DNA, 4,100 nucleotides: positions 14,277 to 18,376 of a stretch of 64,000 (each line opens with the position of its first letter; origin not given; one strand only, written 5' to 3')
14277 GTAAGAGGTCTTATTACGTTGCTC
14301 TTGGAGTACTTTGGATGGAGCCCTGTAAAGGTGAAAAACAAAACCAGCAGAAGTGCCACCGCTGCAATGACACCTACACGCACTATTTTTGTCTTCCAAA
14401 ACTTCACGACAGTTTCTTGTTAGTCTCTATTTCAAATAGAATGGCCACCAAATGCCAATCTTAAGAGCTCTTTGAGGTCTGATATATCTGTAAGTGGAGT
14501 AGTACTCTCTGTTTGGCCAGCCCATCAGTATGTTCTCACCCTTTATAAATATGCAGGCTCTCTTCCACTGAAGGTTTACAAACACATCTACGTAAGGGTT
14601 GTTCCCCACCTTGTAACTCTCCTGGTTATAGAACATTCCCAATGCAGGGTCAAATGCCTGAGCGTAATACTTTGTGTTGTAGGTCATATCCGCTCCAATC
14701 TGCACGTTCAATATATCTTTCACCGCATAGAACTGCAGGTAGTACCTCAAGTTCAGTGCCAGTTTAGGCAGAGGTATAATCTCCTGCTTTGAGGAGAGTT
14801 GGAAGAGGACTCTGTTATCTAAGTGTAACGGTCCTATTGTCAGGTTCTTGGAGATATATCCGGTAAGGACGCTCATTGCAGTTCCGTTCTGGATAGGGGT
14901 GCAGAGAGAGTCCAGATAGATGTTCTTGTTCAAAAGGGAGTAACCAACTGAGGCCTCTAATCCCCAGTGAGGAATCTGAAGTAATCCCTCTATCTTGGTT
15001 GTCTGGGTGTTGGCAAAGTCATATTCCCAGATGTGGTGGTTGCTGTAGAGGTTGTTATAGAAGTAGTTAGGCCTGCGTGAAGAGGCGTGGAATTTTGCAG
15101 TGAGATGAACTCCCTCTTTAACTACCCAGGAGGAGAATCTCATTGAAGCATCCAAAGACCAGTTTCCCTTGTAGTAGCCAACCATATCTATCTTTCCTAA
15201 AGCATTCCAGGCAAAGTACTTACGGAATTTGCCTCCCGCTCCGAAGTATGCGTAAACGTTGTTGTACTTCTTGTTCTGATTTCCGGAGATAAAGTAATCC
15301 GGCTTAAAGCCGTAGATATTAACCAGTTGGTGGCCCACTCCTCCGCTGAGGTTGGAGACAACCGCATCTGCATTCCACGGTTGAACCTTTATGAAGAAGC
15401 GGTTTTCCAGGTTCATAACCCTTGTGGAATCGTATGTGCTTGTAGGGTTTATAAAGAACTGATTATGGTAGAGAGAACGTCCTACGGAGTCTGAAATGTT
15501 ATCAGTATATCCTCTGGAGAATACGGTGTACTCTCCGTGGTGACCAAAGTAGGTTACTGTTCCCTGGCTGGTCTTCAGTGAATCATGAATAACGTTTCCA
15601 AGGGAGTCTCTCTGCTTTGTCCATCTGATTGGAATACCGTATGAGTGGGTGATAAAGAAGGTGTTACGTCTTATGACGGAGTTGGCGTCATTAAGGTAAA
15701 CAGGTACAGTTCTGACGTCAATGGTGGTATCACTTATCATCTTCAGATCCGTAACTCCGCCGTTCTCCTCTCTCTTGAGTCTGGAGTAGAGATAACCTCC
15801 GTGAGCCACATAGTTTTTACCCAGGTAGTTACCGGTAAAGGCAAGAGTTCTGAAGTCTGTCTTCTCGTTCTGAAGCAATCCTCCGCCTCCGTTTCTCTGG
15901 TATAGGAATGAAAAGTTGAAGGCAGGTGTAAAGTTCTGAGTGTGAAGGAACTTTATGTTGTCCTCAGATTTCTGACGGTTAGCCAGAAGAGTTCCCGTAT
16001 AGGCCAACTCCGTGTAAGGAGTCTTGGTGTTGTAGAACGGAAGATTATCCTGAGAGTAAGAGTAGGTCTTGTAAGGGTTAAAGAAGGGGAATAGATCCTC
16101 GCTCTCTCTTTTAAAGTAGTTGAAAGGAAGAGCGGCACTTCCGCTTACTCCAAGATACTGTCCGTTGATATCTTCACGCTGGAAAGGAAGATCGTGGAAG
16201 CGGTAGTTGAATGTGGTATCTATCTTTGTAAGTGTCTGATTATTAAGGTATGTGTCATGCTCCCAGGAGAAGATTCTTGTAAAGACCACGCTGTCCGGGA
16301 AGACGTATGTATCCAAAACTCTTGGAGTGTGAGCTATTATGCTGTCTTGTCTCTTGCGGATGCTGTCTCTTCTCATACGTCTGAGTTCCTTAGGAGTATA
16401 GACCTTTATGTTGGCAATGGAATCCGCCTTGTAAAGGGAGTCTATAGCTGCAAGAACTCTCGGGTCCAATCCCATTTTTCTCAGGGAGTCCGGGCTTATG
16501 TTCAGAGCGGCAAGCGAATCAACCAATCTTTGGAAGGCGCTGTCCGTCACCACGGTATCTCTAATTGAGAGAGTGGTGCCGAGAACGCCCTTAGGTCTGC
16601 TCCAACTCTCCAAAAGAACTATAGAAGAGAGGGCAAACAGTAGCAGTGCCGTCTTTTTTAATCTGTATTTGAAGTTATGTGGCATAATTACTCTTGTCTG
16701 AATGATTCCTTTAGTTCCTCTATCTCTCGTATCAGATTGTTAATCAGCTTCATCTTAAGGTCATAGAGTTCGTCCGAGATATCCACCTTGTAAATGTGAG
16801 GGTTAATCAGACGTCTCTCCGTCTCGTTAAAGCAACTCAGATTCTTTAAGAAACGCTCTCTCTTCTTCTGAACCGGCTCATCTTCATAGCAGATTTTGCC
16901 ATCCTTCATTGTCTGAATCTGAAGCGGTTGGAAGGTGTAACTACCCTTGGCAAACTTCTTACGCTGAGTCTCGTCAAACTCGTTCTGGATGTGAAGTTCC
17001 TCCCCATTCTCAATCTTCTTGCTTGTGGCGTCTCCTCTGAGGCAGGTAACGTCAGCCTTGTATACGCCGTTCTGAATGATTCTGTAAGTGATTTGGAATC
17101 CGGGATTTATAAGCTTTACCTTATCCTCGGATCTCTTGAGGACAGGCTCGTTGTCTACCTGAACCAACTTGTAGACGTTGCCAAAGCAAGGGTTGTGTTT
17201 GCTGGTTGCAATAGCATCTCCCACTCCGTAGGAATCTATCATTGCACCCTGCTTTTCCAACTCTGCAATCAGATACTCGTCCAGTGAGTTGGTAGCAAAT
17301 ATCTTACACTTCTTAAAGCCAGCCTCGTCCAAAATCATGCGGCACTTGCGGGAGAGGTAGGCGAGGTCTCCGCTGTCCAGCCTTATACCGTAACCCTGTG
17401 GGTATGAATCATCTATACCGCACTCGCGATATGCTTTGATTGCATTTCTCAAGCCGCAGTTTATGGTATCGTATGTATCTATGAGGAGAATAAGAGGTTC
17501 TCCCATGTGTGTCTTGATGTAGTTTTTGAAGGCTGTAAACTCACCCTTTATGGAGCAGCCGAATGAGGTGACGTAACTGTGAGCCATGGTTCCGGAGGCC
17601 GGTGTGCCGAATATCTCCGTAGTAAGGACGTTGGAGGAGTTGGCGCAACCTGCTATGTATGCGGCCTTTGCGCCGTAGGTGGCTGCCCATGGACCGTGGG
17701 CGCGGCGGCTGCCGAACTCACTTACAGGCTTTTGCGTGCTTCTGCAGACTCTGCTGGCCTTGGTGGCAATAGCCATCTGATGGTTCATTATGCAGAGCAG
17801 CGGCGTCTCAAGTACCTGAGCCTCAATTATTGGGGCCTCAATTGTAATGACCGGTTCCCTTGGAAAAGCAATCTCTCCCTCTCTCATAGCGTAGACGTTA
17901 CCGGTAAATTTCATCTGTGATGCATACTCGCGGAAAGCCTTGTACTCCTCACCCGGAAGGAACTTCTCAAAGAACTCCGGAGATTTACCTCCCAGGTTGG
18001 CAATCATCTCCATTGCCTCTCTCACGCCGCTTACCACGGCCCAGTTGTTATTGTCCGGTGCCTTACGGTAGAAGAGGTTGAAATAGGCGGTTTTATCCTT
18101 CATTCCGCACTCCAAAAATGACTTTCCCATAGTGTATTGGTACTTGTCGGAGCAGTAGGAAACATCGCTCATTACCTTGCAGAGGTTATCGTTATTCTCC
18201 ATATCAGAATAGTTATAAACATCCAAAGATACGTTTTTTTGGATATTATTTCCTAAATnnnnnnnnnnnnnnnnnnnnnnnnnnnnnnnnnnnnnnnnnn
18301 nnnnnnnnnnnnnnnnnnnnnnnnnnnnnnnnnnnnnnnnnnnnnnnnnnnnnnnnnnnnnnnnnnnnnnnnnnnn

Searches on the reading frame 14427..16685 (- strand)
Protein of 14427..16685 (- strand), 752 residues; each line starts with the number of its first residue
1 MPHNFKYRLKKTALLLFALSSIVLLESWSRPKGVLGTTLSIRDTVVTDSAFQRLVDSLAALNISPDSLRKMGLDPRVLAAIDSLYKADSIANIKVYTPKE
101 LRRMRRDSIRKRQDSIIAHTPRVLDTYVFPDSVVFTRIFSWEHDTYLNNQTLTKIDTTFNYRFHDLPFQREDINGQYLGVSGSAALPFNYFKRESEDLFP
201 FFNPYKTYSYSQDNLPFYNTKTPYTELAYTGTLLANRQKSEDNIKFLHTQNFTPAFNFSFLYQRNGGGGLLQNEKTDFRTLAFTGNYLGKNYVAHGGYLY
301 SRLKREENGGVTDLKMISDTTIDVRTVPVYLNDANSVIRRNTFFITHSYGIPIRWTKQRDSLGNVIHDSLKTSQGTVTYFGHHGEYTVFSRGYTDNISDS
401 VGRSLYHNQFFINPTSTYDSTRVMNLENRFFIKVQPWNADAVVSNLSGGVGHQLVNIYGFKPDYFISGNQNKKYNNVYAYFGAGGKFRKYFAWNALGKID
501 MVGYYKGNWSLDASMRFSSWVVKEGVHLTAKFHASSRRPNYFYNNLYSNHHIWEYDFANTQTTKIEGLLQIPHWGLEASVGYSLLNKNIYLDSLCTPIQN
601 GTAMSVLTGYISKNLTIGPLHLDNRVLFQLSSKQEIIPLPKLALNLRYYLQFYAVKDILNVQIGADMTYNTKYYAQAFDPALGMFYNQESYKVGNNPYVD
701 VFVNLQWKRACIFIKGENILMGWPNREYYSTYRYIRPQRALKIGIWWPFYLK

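Call 4: search_protein_families(library=pfam, proteins=[window:14427-16685:-], max_evalue=0.01)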
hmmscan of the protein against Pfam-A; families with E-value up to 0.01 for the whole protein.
window:14427-16685:- (752 aa): 1 family
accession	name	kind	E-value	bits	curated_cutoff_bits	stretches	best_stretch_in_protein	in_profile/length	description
PF14121.12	Porin_10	-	3.1e-131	439.5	27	1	138-750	2-596/597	Putative porin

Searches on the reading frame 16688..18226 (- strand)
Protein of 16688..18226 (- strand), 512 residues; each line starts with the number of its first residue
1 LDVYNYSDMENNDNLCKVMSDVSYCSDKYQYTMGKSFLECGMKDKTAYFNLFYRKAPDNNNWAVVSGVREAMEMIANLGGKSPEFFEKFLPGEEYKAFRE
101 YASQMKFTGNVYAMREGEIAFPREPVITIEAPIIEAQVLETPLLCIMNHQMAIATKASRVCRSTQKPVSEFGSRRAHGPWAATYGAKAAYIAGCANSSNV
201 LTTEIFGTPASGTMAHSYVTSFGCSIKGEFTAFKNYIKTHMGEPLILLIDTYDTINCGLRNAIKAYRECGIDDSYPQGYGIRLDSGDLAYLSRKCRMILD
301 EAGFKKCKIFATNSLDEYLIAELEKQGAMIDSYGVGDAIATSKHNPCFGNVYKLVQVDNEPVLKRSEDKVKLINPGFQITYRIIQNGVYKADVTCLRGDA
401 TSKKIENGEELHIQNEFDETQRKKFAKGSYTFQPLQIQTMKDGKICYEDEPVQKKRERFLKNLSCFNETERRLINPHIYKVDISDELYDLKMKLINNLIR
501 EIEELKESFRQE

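Call 4: search_protein_families(library=pfam, proteins=[window:16688-18226:-], max_evalue=0.01)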
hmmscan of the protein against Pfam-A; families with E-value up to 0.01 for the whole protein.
window:16688-18226:- (512 aa): 3 families
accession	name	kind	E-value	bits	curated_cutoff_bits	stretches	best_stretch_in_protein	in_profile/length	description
PF17767.7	NAPRTase_N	-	1.6e-23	83.8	32.6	1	26-148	3-125/125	Nicotinate phosphoribosyltransferase (NAPRTase) N-terminal domain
PF17956.6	NAPRTase_C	-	2.9e-21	76.5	23.3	1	380-491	4-111/111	Nicotinate phosphoribosyltransferase C-terminal domain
PF02749.22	QRPTase_N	-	4.8e-06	27.1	27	1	64-149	25-80/82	Quinolinate phosphoribosyl transferase, N-terminal domain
